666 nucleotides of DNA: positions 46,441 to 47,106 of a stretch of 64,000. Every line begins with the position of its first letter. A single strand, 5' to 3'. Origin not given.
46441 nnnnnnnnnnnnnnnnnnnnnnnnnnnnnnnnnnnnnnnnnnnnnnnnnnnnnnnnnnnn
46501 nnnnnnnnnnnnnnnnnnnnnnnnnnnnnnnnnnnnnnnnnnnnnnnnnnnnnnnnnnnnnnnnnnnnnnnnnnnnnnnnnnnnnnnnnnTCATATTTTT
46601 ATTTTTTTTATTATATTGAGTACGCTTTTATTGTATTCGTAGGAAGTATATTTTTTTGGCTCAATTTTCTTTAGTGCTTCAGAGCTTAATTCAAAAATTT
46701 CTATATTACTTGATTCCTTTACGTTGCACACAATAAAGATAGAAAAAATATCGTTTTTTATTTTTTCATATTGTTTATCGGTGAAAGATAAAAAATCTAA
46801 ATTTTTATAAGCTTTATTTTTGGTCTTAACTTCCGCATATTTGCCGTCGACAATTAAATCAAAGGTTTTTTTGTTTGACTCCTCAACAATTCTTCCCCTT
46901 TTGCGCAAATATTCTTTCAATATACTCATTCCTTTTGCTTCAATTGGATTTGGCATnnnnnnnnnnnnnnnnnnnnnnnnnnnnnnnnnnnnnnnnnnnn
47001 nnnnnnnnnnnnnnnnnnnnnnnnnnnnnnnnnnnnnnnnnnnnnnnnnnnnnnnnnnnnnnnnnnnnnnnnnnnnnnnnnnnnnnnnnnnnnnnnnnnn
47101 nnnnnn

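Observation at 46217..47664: AT-rich, translationally coupled three-gene cassette with two PD-(D/E)xK-like nuclease motifs, bracketed by repeats beside the rRNA unit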

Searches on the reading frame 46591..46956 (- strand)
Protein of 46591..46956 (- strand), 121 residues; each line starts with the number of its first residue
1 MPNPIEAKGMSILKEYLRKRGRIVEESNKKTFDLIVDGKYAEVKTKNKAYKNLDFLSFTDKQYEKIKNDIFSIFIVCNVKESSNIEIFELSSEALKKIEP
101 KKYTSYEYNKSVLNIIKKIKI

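Call 4: search_protein_families(library=pfam, proteins=[window:46591-46956:-], max_evalue=1)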
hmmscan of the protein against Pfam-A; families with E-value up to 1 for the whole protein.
window:46591-46956:- (121 aa): 1 family
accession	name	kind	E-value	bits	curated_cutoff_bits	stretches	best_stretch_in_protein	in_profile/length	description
PF13035.11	DUF3896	-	0.63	10.7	25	1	29-81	2-53/61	Protein of unknown function (DUF3896)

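Call 5: search_protein_families(library=padloc, proteins=[window:46591-46956:-], max_evalue=1)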
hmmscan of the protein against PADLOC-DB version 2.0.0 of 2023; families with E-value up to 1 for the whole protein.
window:46591-46956:- (121 aa): 1 family
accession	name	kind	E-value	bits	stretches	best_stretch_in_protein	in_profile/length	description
PDLC02069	Cas2_II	-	0.0012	17.2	1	39-108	53-120/130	-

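Call 6: search_protein_families(library=ncbifam, proteins=[window:46591-46956:-], max_evalue=1)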
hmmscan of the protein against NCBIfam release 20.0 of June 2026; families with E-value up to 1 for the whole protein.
window:46591-46956:- (121 aa): 0 families

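Call 8: search_protein_families(library=phrogs, proteins=[window:46591-46956:-], max_evalue=1)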
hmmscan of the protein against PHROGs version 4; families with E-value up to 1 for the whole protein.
window:46591-46956:- (121 aa): 3 families
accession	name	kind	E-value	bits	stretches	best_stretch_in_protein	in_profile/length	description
phrog_4206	-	unknown function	0.037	15.1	1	5-121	19-131/147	-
phrog_30054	-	unknown function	0.059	14.7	1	25-64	14-53/111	-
phrog_20267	-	DNA, RNA and nucleotide metabolism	0.14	13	1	31-54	18-41/61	anaerobic ribonucleoside reductase small subunit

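Call 10: find_homologous_proteins(query=window:46591-46956:-)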
Query window:46591-46956:- (121 aa): 24 proteins with E <= 0.001 among 51 candidates.
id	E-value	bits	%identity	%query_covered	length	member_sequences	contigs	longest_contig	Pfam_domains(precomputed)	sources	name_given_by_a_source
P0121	3.7e-66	238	98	100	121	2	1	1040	-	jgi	jgi:hypothetical protein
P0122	1.3e-40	156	64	99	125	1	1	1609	-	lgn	-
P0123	2.5e-39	152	64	96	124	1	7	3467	PF13020.13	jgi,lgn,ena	-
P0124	6.3e-39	151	61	100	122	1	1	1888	-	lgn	-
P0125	7.9e-39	150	60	100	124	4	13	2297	-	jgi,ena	-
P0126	2.5e-38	149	62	94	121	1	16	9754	-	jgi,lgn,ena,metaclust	metaclust:\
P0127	2.8e-38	148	58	100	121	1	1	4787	-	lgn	-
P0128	6.4e-38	147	61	90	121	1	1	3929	-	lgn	-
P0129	1.4e-37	146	60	100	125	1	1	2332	PF13020.13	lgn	-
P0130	2.7e-37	145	60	97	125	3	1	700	-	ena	-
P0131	8.3e-37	144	64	97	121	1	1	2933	-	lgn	-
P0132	2.0e-35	139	57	100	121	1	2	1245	PF13020.13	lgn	-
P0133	8.2e-35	137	60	96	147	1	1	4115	-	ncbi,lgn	-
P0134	1.0e-33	134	56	99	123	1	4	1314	-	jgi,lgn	-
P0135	1.1e-33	134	59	99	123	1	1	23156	-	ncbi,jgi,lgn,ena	-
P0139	1.0e-31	127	59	97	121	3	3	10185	-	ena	-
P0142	9.7e-25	105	50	93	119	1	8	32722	-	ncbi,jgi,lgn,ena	-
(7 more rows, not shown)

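Call 14: search_protein_families(library=pfam, alignment_id=A1, max_evalue=0.1)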
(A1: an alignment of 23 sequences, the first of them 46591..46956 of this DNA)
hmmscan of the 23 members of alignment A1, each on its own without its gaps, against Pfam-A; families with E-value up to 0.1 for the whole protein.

A. member 1, window:46591-46956:- (121 aa): 0 families

B. families by the number of members that match (of 23 scanned): 6 families
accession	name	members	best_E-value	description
PF13020.12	NOV_C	13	1.1e-06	Protein NO VEIN, C-terminal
PF00100.29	Zona_pellucida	1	0.0043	ZP-C domain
PF24991.2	Ig_NUP210_4th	1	0.011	NUP210 forth Ig-like domain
PF11332.13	DUF3134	1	0.053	Protein of unknown function (DUF3134)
PF09196.16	DUF1953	1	0.084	Domain of unknown function (DUF1953)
PF19454.4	DUF5992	1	0.093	Family of unknown function (DUF5992)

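Call 15: search_solved_structures(query=A1, max_evalue=10, show_alignments=2)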
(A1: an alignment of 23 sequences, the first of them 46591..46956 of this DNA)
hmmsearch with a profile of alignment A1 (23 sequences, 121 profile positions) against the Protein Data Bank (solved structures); distinct sequences matched with E-value up to 10: 3.
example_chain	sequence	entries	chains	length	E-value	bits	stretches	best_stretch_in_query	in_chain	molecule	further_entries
4rv1_A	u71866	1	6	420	0.013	18.6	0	5-44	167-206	Engineered Protein OR497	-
4hxt_A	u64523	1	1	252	0.054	16.6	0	5-44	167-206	De Novo Protein OR329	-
6w25_A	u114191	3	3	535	3.7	10.7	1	60-109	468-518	Melanocortin receptor 4,GlgA glycogen synthase,Melanocortin receptor 4 | Melanocortin receptor 4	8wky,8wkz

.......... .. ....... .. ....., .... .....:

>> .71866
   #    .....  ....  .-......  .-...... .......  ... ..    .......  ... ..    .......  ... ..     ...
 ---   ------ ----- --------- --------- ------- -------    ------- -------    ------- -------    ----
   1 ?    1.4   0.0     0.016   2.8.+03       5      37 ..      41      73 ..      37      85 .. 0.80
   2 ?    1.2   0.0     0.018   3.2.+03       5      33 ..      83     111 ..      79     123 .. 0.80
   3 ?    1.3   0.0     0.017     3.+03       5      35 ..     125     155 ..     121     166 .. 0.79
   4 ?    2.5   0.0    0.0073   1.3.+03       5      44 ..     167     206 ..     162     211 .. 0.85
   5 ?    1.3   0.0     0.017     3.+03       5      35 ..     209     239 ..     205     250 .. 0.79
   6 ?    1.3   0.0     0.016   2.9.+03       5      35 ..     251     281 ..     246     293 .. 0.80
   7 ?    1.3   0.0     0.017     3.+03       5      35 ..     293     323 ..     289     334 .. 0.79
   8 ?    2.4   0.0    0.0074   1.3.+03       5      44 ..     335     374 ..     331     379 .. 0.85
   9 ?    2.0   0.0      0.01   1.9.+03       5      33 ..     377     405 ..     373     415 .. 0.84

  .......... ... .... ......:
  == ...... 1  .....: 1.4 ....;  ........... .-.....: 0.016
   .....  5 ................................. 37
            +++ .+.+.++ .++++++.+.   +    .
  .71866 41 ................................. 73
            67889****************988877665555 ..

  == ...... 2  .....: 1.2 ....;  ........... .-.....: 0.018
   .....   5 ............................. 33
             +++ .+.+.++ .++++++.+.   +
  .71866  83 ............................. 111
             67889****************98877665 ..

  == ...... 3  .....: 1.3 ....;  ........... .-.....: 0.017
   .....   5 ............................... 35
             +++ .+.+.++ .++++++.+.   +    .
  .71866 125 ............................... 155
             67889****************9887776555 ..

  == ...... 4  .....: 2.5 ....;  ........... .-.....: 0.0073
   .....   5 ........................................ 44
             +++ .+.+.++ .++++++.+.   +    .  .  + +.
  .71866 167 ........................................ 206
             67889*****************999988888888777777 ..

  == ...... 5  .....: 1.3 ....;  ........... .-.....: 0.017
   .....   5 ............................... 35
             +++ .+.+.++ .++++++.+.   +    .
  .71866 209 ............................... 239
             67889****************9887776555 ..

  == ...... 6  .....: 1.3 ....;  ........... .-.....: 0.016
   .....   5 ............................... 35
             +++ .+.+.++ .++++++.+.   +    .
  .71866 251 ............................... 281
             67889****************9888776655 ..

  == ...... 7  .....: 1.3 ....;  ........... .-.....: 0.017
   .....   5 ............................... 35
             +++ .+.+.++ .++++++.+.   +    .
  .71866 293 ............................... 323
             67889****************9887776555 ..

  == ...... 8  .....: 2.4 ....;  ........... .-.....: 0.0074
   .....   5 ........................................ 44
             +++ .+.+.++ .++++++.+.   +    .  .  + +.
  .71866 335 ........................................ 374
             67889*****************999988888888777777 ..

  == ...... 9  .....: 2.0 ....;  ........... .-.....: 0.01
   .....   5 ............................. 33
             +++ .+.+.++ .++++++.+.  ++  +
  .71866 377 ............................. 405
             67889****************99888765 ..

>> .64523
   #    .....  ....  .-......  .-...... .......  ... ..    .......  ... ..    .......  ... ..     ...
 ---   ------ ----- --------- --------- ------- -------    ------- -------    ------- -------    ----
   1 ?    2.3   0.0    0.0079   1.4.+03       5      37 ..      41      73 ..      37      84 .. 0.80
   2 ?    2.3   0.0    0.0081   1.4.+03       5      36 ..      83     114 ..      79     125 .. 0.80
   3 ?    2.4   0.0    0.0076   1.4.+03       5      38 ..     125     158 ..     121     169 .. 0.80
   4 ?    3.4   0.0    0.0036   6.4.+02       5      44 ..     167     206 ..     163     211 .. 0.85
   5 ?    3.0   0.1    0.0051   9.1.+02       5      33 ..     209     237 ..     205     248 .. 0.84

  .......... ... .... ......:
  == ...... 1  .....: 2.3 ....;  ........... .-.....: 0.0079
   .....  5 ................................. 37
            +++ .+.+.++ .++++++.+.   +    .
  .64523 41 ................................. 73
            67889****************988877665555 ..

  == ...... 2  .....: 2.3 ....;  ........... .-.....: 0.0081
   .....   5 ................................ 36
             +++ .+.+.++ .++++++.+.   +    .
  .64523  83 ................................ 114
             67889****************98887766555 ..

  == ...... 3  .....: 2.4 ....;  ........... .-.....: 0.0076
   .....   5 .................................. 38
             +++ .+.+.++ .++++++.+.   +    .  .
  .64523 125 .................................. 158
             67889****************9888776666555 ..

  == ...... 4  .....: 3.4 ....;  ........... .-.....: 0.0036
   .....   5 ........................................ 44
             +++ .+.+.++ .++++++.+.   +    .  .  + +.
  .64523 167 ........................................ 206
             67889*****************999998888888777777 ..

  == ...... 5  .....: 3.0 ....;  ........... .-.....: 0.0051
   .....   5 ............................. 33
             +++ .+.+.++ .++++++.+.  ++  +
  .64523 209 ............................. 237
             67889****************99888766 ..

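Call 24: find_encoding_contigs(protein=P0135, flank=6000, max_places=3)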
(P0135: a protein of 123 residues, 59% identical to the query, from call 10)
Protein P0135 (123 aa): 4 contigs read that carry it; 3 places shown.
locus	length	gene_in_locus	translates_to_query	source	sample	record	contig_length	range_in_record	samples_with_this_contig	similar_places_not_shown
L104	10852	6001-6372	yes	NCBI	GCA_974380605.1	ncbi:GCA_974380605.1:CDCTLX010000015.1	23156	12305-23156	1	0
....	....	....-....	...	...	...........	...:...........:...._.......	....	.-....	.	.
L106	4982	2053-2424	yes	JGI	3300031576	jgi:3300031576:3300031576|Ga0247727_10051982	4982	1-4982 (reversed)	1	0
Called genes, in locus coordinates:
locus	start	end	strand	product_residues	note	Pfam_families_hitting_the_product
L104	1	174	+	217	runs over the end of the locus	-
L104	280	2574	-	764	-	PF00676:E1_dh, PF02779:Transket_pyr, PF02780:Transketolase_C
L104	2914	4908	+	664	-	PF26549:Tricorn_N, PF07676:PD40 (weak), PF26550:Tricorn_2nd (weak), PF26549:Tricorn_N, PF05448:AXE1, PF20434:BD-FAE, PF00326:Peptidase_S9, PF01738:DLH (weak), +1 more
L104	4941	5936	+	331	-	PF00515:TPR_1 (faint), PF07719:TPR_2 (faint), PF13424:TPR_12 (faint), PF13432:TPR_16 (weak), PF13181:TPR_8 (faint), PF14559:TPR_19 (faint)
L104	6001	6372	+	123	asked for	-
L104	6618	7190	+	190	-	-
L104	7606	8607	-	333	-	PF08240:ADH_N, PF00107:ADH_zinc_N, PF13602:ADH_zinc_N_2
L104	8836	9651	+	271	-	PF13557:Phenol_MetA_deg (weak)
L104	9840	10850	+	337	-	?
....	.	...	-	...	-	?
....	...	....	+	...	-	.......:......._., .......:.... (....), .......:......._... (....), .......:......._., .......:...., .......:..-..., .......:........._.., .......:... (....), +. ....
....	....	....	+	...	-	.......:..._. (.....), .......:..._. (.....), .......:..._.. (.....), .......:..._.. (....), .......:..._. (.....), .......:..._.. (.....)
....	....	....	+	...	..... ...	-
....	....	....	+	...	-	-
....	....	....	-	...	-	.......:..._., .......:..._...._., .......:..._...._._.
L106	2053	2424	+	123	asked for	-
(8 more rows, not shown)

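Call 25: find_encoding_contigs(protein=P0142, flank=6000, max_places=3)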
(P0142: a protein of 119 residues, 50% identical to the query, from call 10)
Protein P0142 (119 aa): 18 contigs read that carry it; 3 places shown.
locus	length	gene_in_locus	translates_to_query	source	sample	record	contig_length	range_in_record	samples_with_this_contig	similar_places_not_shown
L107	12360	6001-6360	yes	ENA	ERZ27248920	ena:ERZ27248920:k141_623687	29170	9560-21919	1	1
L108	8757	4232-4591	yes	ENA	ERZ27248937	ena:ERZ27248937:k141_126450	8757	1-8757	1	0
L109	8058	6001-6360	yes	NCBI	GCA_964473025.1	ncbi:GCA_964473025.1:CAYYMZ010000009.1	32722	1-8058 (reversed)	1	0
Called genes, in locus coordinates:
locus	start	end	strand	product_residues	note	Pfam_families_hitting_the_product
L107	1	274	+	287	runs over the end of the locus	PF10609:ParA, PF13614:AAA_31 (weak), PF01656:CbiA, PF12797:Fer4_2 (faint), PF12838:Fer4_7 (weak), PF13187:Fer4_9, PF14697:Fer4_21, PF00037:Fer4, +2 more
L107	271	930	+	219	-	PF23023:Anti-Pycsar_Apyc1, PF00753:Lactamase_B, PF12706:Lactamase_B_2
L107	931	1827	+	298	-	PF02374:ArsA_ATPase (weak), PF10609:ParA, PF13614:AAA_31, PF01656:CbiA, PF12838:Fer4_7 (faint), PF00037:Fer4 (weak), PF14697:Fer4_21, PF13187:Fer4_9 (weak), +4 more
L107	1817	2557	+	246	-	PF02535:Zip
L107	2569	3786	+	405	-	PF01545:Cation_efflux, PF16916:ZT_dimer (weak)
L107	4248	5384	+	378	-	-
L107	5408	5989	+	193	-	PF11611:DUF4352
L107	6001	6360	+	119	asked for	-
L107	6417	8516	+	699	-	PF02384:N6_Mtase, PF20473:MmeI_Mtase, PF07669:Eco57I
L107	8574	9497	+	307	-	PF18135:Type_ISP_C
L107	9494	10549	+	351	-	-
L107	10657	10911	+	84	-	-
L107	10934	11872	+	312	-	-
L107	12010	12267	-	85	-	PF01844:HNH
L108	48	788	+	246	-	PF02535:Zip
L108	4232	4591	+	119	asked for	-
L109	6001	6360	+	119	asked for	-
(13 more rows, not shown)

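Call 44: find_encoding_contigs(protein=P0121, flank=6000, max_places=3)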
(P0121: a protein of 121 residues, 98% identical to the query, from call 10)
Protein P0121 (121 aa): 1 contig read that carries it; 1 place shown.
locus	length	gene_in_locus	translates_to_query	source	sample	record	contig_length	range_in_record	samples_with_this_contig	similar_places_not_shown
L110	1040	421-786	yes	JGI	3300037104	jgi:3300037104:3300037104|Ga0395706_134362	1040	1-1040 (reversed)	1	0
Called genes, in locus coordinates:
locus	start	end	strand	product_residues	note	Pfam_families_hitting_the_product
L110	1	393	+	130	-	?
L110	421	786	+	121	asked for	-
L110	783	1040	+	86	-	?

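Call 61: find_encoding_contigs(protein=P0126, flank=5000, max_places=4)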
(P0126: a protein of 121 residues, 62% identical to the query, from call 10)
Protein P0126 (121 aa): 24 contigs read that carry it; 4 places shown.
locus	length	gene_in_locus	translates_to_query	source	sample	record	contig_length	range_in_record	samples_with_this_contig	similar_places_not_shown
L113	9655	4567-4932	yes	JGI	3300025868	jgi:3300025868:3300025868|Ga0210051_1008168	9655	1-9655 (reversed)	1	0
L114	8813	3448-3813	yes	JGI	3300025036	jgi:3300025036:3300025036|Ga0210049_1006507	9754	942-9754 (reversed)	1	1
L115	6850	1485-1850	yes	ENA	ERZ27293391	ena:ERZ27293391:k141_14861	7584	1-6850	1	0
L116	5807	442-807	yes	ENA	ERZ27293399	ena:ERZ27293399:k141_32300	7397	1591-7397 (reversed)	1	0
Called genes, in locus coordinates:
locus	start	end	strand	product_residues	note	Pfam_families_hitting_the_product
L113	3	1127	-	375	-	?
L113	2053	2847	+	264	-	-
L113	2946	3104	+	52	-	-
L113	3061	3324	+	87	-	PF04026:SpoVG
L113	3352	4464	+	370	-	-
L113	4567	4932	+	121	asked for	-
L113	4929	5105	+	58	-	PF08279:HTH_11 (weak), PF12728:HTH_17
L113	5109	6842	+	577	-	PF01555:N6_N4_Mtase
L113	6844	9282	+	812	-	PF00270:DEAD (weak), PF04851:ResIII, PF18766:SWI2_SNF2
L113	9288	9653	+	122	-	?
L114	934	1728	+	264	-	-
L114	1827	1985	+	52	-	-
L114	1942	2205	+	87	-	PF04026:SpoVG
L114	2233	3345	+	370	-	-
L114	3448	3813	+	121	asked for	-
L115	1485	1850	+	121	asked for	-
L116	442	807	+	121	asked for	-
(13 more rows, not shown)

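Call 62: find_encoding_contigs(protein=P0139, flank=5000, max_places=3)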
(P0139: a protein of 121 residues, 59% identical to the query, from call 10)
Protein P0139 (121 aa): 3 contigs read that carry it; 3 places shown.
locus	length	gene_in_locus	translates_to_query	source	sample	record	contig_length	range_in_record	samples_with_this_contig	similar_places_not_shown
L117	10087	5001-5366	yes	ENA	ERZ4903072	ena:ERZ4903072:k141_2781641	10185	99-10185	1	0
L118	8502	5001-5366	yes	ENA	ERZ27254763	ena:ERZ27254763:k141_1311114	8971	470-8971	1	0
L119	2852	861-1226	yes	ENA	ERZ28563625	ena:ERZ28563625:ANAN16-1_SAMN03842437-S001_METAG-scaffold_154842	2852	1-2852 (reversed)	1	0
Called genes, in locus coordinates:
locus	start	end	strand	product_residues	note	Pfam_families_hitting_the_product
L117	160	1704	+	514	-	PF01743:PolyA_pol, PF12627:PolyA_pol_RNAbd, PF01966:HD, PF13735:tRNA_NucTran2_2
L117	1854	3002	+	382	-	PF00162:PGK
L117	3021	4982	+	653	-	PF01368:DHH, PF02272:DHHA1, PF17768:RecJ_OB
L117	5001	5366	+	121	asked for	-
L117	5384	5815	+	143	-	PF00075:RNase_H, PF13456:RVT_3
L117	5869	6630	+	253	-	PF00106:adh_short, PF08659:KR, PF13561:adh_short_C2, PF23441:SDR (weak)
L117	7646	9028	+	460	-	PF02397:Bac_transf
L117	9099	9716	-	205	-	-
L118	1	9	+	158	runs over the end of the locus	?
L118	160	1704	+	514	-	PF01743:PolyA_pol, PF12627:PolyA_pol_RNAbd, PF01966:HD, PF13735:tRNA_NucTran2_2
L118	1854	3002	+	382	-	PF00162:PGK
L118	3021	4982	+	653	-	PF01368:DHH, PF02272:DHHA1, PF17768:RecJ_OB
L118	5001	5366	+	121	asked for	-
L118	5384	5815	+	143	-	PF00075:RNase_H, PF13456:RVT_3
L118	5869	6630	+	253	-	PF00106:adh_short, PF08659:KR, PF13561:adh_short_C2, PF23441:SDR (weak)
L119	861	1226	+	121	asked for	-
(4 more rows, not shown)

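Call 77: search_protein_families(library=pfam, proteins=[P0123, P0129, P0132, P0126, P0142, P0135, P0139, P0122], max_evalue=0.01)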
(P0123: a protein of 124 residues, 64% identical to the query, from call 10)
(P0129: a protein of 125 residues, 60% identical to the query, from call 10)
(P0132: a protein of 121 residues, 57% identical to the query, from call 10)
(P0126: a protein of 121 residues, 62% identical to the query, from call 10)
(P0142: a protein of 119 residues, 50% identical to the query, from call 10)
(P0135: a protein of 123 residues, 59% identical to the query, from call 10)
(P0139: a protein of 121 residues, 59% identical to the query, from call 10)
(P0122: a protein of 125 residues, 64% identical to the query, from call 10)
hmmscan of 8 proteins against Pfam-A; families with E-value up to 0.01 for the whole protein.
P0123 (124 aa): 1 family
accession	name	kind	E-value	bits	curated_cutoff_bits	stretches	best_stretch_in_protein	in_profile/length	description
PF13020.12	NOV_C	-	1.1e-05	25.9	22.1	1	5-83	1-86/91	Protein NO VEIN, C-terminal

P0129 (125 aa): 1 family
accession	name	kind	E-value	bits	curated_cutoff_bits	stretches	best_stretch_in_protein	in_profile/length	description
PF13020.12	NOV_C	-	1.1e-06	29.1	22.1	1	10-89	2-88/91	Protein NO VEIN, C-terminal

P0132 (121 aa): 1 family
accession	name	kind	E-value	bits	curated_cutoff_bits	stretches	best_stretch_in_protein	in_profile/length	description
PF13020.12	NOV_C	-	1.7e-06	28.4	22.1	1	5-85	1-88/91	Protein NO VEIN, C-terminal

P0126 (121 aa): 0 families

P0142 (119 aa): 0 families

P0135 (123 aa): 0 families

P0139 (121 aa): 0 families

P0122 (125 aa): 0 families

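Call 79: list_cluster_members(proteins=[P0001, P0145, window:46591-46956:-])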
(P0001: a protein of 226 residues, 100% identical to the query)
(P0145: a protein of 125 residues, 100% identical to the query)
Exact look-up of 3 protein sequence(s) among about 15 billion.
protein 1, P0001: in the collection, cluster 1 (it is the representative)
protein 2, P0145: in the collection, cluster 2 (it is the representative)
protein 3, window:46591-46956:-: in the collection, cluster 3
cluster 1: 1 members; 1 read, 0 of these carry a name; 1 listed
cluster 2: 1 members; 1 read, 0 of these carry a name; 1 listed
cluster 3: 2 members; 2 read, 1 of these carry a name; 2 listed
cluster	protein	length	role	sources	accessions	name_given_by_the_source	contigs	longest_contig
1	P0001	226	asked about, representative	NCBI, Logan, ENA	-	-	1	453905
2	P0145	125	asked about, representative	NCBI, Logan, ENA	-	-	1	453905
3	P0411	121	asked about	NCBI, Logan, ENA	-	-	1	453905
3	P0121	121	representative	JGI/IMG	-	hypothetical protein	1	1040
